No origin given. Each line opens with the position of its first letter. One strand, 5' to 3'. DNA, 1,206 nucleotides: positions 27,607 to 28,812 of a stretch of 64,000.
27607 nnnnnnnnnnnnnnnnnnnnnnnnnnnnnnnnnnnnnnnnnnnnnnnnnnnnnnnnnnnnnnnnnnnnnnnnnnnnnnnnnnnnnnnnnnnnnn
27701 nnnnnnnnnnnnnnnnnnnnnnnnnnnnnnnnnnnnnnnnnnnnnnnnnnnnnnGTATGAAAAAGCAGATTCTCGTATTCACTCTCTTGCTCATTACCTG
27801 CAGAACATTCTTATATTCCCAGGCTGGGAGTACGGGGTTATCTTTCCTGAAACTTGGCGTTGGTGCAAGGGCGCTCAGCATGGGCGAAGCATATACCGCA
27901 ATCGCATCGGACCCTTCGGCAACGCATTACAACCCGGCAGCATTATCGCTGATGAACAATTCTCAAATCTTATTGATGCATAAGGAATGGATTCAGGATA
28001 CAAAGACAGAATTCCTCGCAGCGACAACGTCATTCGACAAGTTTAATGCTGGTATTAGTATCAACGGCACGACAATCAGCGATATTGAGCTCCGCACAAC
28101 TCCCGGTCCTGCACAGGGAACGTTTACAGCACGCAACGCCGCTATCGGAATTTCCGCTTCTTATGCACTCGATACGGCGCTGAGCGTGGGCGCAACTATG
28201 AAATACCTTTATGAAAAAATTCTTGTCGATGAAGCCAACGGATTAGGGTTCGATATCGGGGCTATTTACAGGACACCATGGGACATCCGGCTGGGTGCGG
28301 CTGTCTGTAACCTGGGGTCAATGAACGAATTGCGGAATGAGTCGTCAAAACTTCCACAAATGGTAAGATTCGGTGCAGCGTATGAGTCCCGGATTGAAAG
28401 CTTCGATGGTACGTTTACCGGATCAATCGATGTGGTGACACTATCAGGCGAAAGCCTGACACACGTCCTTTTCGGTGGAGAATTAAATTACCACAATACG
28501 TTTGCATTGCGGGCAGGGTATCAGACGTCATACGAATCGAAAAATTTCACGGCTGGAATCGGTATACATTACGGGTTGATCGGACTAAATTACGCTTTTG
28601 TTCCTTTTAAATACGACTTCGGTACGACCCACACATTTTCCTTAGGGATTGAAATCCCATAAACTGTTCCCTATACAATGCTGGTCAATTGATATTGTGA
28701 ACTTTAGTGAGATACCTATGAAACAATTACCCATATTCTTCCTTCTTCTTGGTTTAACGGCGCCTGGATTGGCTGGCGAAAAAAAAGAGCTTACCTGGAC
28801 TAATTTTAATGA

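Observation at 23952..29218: Five-gene operon coupling a T9SS-type cargo to two dedicated FadL/PorV/PorP-like barrels and a periplasmic thioredoxin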

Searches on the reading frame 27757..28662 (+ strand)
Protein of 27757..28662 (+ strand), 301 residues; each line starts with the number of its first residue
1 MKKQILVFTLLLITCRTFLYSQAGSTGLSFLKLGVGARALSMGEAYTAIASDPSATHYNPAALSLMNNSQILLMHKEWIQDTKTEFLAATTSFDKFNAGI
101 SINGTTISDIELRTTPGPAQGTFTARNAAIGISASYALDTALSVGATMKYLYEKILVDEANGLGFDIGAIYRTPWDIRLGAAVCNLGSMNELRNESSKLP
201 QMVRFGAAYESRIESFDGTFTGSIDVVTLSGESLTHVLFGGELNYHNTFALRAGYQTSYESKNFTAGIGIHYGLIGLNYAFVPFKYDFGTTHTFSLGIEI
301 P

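Call 3: search_protein_families(library=pfam, proteins=[window:27757-28662:+], max_evalue=0.1)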
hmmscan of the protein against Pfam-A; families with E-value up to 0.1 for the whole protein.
window:27757-28662:+ (301 aa): 4 families
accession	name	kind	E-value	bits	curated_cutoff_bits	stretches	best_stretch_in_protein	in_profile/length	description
PF03687.19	UPF0164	-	2.6e-11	43.4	21.4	1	30-152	43-164/325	Uncharacterised protein family (UPF0164)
PF18990.6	DUF5723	-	1.2e-05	25.7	26.8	1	97-190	150-241/376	Family of unknown function (DUF5723)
PF19572.5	PorV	-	9e-05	22.5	27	1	25-160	10-151/243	Type IX secretion system protein PorV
PF03349.22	Toluene_X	-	0.0015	17.5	29.7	1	37-73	24-57/421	Outer membrane protein transport protein (OMPP1/FadL/TodX)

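Call 4: search_protein_families(library=ncbifam, proteins=[window:27757-28662:+], max_evalue=0.1)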
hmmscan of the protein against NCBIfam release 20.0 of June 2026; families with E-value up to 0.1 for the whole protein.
window:27757-28662:+ (301 aa): 6 families
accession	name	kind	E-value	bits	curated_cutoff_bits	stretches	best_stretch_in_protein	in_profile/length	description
NF033709.1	PorV_fam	subfamily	4.8e-47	161.1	90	1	26-299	2-325/326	PorV/PorQ family protein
NF033711.1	T9SS_PorQ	equivalog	4e-29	101.7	220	1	5-210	3-212/335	type IX secretion system protein PorQ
NF033710.1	T9SS_OM_PorV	equivalog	1.3e-19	70.6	250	2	23-217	21-237/367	type IX secretion system outer membrane channel protein PorV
NF052325.1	PorVQ2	equivalog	2.4e-18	66.2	325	1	27-181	26-193/354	putative type IX sorting system protein PorV2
NF050080.1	pilus_FilD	exception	8.2e-05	21.1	970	1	6-71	4-63/549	putative pilus system OmpP1/FadL family transporter FilD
NF052256.1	phage_P10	equivalog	0.058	13.2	90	0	255-277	12-34/42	envelope protein P10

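Call 5: find_encoding_contigs(protein=window:27757-28662:+, flank=10000, max_places=6)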
Protein window:27757-28662:+ (301 aa): no gene with exactly this product is on record in the collection.

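Call 10: find_homologous_proteins(query=window:27757-28662:+, max_evalue=0.00001)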
Query window:27757-28662:+ (301 aa): 897 proteins with E <= 0.00001 among 4197 candidates; the best 120 are listed.
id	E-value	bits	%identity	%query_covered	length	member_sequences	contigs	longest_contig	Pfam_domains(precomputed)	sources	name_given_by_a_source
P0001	8.6e-195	664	100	100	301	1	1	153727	PF03687.21,PF18990.7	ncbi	-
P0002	6.0e-144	497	74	97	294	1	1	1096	PF03687.21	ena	-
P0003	1.6e-129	450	68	99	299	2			PF03687.21,PF18990.7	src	-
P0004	1.2e-124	433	64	99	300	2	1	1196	PF03687.21,PF18990.7,PF11751.15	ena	-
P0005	6.3e-121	421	64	93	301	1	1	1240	PF03687.21,PF18990.7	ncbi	-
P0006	4.8e-120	418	66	93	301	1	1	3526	PF03687.21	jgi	jgi:hypothetical protein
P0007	4.5e-119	415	62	100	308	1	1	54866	PF03687.21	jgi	jgi:hypothetical protein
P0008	2.5e-118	413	65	92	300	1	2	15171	PF03687.21,PF18990.7,PF03349.23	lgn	-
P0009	2.9e-117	409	62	99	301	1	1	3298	PF03687.21,PF18990.7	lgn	-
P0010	3.3e-117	409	65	93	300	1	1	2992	PF03687.21,PF18990.7,PF03349.23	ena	-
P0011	8.5e-117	408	65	94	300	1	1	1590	PF03687.21,PF18990.7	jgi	jgi:hypothetical protein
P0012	8.5e-117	408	63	97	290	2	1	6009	PF03687.21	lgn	-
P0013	3.1e-116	406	63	94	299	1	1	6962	PF03687.21,PF03349.23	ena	-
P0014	1.3e-115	404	61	100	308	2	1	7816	PF03687.21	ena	-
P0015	3.5e-115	402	61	99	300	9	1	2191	PF03687.21,PF18990.7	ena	-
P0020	6.2e-113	395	60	99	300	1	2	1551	PF03687.21,PF18990.7,PF03349.23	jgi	jgi:hypothetical protein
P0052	4.1e-107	376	56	99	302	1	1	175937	PF03687.21,PF18990.7,PF11751.15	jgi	jgi:uncharacterized protein UPF0164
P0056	8.9e-107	375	57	99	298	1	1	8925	PF03687.21,PF03349.23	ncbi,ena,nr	ncbi:MAG TPA: PorV/PorQ family protein [Bacteroidota bacterium]|nr:PorV/PorQ family protein [Bactero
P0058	1.1e-106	375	57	98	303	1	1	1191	PF03687.21,PF03349.23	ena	-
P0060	1.7e-106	374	57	94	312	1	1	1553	PF03687.21,PF18990.7,PF03349.23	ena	-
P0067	5.3e-106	372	56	99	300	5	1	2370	PF03687.21,PF03349.23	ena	-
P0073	3.7e-105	370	56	98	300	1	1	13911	PF03687.21,PF18990.7,PF11751.15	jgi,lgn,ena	-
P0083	3.4e-104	366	58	91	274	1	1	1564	PF03687.21,PF18990.7,PF03349.23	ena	-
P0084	4.3e-104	366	55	99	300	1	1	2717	PF03687.21,PF03349.23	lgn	-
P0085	7.9e-104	365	54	99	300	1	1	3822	PF03687.21,PF18990.7,PF03349.23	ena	-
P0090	5.5e-103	362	56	99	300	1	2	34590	PF03687.21,PF18990.7,PF03349.23,PF11751.15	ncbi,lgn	-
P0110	5.8e-101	356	53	99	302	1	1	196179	PF03687.21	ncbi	ncbi:MAG: PorV/PorQ family protein [Bacteroidota bacterium]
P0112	1.8e-100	354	53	100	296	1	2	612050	PF03687.21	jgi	jgi:hypothetical protein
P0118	2.8e-99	350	57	93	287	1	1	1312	PF03687.21,PF11751.15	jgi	-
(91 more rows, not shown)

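Call 11: find_encoding_contigs(protein=P0001, flank=10000, max_places=2)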
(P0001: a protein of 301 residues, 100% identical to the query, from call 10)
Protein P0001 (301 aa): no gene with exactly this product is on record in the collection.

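Call 12: find_encoding_contigs(protein=P0112, flank=10000, max_places=2)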
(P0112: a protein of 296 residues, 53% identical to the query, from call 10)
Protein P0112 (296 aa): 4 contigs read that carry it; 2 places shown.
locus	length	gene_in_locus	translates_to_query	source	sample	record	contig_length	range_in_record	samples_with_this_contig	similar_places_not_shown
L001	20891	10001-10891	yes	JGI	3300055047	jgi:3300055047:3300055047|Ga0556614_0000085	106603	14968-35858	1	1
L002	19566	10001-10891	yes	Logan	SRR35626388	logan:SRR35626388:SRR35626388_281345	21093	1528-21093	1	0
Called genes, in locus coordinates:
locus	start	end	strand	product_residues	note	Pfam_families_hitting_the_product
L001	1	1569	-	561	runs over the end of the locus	PF00111:Fer2, PF13510:Fer2_4, PF10588:NADH-G_4Fe-4S_3, PF22117:Fer4_Nqo3, PF04879:Molybdop_Fe4S4 (weak), PF22151:Fer4_NDSU1, PF00384:Molybdopterin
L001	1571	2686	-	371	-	PF05222:AlaDh_PNT_N, PF07992:Pyr_redox_2 (weak), PF01262:AlaDh_PNT_C, PF02826:2-Hacid_dh_C (weak), PF00070:Pyr_redox (weak)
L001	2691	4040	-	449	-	PF00675:Peptidase_M16, PF05193:Peptidase_M16_C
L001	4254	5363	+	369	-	PF13506:Glyco_transf_21, PF00535:Glycos_transf_2, PF10111:Glyco_tranf_2_2, PF13641:Glyco_tranf_2_3, PF13632:Glyco_trans_2_3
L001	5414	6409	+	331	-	PF02163:Peptidase_M50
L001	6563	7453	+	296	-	-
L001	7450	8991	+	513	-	PF15902:Sortilin-Vps10 (faint), PF02012:BNR (faint), PF13860:FlgD_ig (weak)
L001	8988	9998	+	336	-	-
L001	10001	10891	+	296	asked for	PF03687:UPF0164 (weak)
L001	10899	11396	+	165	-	PF03190:Thioredox_DsbH, PF13899:Thioredoxin_7, PF00085:Thioredoxin, PF13098:Thioredoxin_2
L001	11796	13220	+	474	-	PF18962:Por_Secre_tail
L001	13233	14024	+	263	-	-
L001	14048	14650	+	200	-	-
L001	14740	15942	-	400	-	PF01075:Glyco_transf_9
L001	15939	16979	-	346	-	PF01075:Glyco_transf_9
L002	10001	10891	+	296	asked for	PF03687:UPF0164 (weak)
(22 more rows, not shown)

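Call 13: find_encoding_contigs(protein=P0110, flank=10000, max_places=2)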
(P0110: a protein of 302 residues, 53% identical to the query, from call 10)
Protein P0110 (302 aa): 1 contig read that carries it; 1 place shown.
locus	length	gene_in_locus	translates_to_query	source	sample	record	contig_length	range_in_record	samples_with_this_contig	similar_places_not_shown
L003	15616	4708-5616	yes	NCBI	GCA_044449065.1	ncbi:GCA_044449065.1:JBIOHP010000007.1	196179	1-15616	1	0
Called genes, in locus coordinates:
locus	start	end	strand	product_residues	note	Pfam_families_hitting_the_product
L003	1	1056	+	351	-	PF02163:Peptidase_M50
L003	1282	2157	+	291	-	-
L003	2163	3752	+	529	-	PF15902:Sortilin-Vps10 (faint)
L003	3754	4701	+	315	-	PF18990:DUF5723 (faint)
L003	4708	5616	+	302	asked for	PF03687:UPF0164 (weak)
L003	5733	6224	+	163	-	PF03190:Thioredox_DsbH, PF00085:Thioredoxin, PF13098:Thioredoxin_2, PF13899:Thioredoxin_7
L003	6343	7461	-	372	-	PF01075:Glyco_transf_9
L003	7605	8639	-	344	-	PF01075:Glyco_transf_9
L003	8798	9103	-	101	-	PF03992:ABM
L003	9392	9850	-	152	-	-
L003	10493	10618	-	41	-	-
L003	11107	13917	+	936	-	PF14312:FG-GAP_2 (faint), PF18962:Por_Secre_tail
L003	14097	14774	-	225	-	PF04140:ICMT (weak), PF04191:PEMT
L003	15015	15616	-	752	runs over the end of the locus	PF14312:FG-GAP_2 (faint), PF18962:Por_Secre_tail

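Call 23: find_related_loci(query=A2, collection=genome_contigs, flank=8000)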
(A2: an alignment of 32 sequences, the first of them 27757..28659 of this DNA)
Query A2 (301 aa) in genome_contigs; peptide patterns used: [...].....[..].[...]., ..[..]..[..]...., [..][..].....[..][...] (x = any residue, [..] = any of these).
600 stretches matched a pattern (row limit reached: there are more); 409 encode a relative of the query (tblastn E <= 1e-3); the best 80 are kept; 80 distinct loci.
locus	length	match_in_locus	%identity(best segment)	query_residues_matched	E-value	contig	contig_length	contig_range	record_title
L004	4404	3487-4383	58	1-299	1e-118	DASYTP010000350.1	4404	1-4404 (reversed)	MAG TPA_asm: Bacteroidota bacterium isolate SMAG_U4570 k141_143973, whole genome shotgun sequence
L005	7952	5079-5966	56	1-296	2e-116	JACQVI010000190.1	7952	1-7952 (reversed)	MAG: Ignavibacteriae bacterium isolate NC_groundwater_1459_Ag_S-0.65um_45_22 S_p65_S5_coassembly_k141_3848825, whole gen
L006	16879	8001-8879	58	7-299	8e-116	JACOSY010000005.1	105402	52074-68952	MAG: Ignavibacteria bacterium isolate NC_groundwater_30_Pr7_B-0.1um_51_131 FFV18_Bp1_scaffold_103432, whole genome shotg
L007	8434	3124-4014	57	1-299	2e-115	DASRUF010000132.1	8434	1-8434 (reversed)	MAG TPA_asm: Bacteroidota bacterium isolate SMAG_U7915 k141_1182023, whole genome shotgun sequence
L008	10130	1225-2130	57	1-301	6e-114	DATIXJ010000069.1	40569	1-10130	MAG TPA_asm: Bacteroidota bacterium isolate SMAG_U15246 k141_4487236, whole genome shotgun sequence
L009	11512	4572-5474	57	1-301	4e-111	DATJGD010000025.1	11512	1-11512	MAG TPA_asm: Bacteroidota bacterium isolate SMAG_U15477 k141_2907169, whole genome shotgun sequence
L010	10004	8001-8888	56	4-299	1e-110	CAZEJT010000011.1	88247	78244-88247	MAG TPA_asm: uncultured Chlorobiaceae bacterium isolate SRP273308_co1_412 genome assembly, contig: NODE_273_length_88247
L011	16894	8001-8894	56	1-299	3e-110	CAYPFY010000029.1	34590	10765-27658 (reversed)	MAG TPA_asm: uncultured Chlorobiaceae bacterium isolate binchicken_co185_251 genome assembly, contig: NODE_1560_length_3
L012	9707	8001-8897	55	1-299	8e-109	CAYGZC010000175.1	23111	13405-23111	MAG TPA_asm: uncultured Chlorobiaceae bacterium isolate ERP119294_co2_80 genome assembly, contig: k141_3823332, whole ge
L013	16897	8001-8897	54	1-299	2e-108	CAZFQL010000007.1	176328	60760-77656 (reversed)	MAG TPA_asm: uncultured Chlorobiaceae bacterium isolate SRP302447_co3_354 genome assembly, contig: NODE_224_length_17632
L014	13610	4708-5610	53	1-299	6e-108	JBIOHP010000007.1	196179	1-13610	MAG: Bacteroidota bacterium isolate GcC11-5 k141_620709_length_196179_cov_93.0000, whole genome shotgun sequence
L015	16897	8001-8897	54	1-299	3e-106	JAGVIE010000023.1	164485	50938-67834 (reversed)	MAG: Bacteroidetes bacterium isolate DeMMO2_4 c_000000111904, whole genome shotgun sequence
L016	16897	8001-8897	48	1-300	5e-97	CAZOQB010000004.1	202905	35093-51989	MAG TPA_asm: uncultured Ignavibacteriaceae bacterium isolate binchicken_co191_10 genome assembly, contig: NODE_63_length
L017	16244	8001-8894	48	1-300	2e-96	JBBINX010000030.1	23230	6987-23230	MAG: Ignavibacteriales bacterium isolate PGF172224_bin_266 NODE_1012_length_23230_cov_5.382567, whole genome shotgun seq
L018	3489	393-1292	48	1-300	2e-97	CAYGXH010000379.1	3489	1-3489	MAG TPA_asm: uncultured Chlorobiaceae bacterium isolate ERP119294_co1_130 genome assembly, contig: NODE_49246_length_348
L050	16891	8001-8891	42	1-297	3e-69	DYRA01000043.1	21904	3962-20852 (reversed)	MAG TPA_asm: Ignavibacterium album isolate SulCav_GS10_10_35_16 SulCav_GS10_10_2817_length_21904_cov_7_904389, whole gen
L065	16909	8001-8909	35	1-300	9e-59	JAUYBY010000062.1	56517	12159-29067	MAG: Candidatus Zixiibacteriota bacterium isolate C20_concoct.bin.73 C20_k141_447822, whole genome shotgun sequence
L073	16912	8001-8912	36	1-300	2e-56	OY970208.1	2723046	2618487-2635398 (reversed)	MAG: uncultured candidate division Zixibacteria bacterium isolate MFD04408.bin.1.44 genome assembly, chromosome: 1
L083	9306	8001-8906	38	5-300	2e-54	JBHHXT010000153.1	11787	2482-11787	MAG: bacterium isolate D_1_bin.22 NODE_2333_length_11787_cov_20.418599, whole genome shotgun sequence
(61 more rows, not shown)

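Call 37: predict_structure(alignment_id=A2)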
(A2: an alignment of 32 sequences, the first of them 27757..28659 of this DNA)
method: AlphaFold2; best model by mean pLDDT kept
length: 301 residues; sequences in the alignment: 32
mean_pLDDT: 83.3   pTM: 0.79
mean pLDDT of the five models: 83.3, 82.0, 77.7, 75.8, 75.2
residues with pLDDT >= 90: 141; 70-90: 111; 50-70: 38; < 50: 11
segments of 3 or more residues with pLDDT < 50: 18-27
pLDDT, mean of each block of 10 residues (from residue 1): 70 57 42 64 90 91 93 87 90 94 86 74 85 95 95 82 92 95 85 62 93 92 91 83 92 82 86 91 71 92 80
secondary structure, 60 per line:
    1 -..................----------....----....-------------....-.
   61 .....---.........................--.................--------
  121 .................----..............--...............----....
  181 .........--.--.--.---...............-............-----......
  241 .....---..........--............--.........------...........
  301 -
elements in order: H2-19 H30-33 H38-41 H55-58 H60-65 E69-78 E82-93 E96-112 E121-137 E142-155 E158-172 E177-189 E202-213 E218-229 E235-245 E249-258 E261-272 E275-283 E290-300
